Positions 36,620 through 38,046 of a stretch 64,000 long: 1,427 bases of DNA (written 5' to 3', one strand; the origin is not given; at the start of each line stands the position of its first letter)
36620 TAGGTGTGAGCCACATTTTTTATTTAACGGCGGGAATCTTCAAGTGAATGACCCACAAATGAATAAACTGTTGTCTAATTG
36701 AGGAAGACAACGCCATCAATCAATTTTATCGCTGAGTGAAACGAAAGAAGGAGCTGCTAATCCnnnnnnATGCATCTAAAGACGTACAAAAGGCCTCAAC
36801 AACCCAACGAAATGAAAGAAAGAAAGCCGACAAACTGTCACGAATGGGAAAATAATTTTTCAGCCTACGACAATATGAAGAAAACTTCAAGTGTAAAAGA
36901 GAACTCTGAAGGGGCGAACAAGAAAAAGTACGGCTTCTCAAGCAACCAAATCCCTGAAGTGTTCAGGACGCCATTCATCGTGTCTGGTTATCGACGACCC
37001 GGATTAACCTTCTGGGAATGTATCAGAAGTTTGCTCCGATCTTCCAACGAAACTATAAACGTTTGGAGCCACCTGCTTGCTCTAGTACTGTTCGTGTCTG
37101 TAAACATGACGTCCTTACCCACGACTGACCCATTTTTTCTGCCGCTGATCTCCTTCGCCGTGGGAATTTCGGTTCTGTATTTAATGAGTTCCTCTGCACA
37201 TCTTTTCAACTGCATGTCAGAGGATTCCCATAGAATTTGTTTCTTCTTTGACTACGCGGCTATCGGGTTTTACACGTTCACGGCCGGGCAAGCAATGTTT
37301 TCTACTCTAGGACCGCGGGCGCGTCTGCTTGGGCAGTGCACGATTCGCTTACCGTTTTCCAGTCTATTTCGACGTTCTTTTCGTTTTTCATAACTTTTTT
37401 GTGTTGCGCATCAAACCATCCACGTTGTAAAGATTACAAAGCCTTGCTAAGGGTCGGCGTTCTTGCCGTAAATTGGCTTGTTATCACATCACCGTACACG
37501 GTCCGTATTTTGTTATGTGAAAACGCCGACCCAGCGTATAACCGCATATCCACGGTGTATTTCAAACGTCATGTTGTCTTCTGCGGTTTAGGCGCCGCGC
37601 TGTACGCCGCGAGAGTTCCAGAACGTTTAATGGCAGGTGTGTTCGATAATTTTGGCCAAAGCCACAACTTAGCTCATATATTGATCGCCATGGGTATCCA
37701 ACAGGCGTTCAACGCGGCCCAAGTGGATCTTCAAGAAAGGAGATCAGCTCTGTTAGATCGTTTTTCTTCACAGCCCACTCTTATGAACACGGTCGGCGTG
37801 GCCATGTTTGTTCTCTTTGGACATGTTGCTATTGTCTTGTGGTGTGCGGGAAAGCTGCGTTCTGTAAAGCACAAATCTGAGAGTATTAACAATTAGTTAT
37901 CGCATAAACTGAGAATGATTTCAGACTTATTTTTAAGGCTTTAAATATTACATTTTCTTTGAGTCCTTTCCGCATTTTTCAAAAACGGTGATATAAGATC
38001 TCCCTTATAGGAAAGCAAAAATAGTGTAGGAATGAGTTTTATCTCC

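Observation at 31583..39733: Two intronless mPR-like PAQR genes nested co-directionally inside an 8.1 kb intron that splits the vWA domain of the PARP4-like gene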

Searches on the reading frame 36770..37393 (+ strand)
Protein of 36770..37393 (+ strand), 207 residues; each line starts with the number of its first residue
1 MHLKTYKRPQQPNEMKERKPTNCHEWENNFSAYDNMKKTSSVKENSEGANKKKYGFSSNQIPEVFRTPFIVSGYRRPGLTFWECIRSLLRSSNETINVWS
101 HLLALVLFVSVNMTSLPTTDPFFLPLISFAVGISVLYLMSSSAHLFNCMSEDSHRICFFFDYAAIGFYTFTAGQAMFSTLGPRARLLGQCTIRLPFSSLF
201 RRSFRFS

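Call 3: search_protein_families(library=pfam, proteins=[window:36770-37393:+], max_evalue=0.01)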
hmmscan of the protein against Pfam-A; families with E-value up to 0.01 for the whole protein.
window:36770-37393:+ (207 aa): 1 family
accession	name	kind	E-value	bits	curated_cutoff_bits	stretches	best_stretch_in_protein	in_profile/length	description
PF03006.26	HlyIII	-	4.1e-16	59.8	26.2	1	92-170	4-89/224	Haemolysin-III related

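Call 32: find_encoding_contigs(protein=window:36770-37393:+, flank=3000, max_places=6)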
Protein window:36770-37393:+ (207 aa): no gene with exactly this product is on record in the collection.

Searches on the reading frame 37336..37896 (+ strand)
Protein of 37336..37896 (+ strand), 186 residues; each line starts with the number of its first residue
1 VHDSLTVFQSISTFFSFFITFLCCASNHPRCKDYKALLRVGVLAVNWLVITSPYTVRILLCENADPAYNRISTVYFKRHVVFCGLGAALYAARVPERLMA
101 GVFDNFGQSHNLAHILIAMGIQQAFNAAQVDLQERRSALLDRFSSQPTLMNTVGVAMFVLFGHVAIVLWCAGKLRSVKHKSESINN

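Call 3: search_protein_families(library=pfam, proteins=[window:37336-37896:+], max_evalue=0.01)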
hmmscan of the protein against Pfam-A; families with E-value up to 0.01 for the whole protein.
window:37336-37896:+ (186 aa): 1 family
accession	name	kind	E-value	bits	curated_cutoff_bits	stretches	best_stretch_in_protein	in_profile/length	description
PF03006.26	HlyIII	-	5e-14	52.9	26.2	1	9-121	107-220/224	Haemolysin-III related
